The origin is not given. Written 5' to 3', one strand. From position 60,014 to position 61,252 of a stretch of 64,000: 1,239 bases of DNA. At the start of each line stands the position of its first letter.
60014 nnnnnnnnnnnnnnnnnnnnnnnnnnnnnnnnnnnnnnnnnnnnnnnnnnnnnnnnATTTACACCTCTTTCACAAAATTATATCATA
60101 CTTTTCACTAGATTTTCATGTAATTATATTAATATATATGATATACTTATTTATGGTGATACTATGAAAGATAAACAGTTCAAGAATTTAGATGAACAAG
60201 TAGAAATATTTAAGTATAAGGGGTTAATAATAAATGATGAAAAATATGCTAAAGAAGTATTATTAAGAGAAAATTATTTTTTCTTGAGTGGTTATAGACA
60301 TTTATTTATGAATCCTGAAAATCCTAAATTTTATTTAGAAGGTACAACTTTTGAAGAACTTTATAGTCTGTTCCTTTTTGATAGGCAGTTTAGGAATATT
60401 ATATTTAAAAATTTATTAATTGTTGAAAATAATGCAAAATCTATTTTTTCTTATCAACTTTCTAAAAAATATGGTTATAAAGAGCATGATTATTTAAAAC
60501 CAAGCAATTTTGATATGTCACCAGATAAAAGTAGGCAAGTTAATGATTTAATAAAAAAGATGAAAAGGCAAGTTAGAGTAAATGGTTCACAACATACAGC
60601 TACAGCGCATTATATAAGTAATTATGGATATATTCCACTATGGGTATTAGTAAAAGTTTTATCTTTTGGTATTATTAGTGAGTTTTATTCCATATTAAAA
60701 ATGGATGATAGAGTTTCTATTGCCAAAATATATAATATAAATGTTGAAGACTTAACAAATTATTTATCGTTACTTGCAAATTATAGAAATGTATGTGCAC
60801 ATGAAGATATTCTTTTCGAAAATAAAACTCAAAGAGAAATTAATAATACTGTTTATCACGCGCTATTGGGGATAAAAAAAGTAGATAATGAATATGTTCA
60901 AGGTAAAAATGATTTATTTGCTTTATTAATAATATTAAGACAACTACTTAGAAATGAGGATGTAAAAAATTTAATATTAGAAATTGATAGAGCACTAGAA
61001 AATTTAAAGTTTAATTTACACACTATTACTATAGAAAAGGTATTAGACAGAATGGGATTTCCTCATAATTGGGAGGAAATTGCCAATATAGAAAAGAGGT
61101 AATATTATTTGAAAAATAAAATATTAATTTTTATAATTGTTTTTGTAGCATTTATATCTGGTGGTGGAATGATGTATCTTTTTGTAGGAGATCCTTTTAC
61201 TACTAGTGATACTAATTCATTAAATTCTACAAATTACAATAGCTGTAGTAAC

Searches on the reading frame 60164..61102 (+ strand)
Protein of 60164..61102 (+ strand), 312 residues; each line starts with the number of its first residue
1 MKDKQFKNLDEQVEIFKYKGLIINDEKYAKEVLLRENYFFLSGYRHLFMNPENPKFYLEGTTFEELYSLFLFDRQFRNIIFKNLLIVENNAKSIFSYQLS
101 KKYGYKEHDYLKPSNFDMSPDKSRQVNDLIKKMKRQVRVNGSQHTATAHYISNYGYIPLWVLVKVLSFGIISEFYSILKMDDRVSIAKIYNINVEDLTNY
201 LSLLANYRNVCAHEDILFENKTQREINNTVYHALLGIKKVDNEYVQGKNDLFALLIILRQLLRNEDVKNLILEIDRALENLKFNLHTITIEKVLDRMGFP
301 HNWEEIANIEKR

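Call 10: search_protein_families(library=pfam, proteins=[window:60164-61102:+])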
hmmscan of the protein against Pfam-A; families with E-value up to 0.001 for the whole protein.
window:60164-61102:+ (312 aa): 1 family
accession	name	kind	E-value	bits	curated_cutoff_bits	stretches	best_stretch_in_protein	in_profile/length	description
PF07751.16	Abi_2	-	1.5e-42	146.4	25.6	1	31-218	1-183/184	Abi-like protein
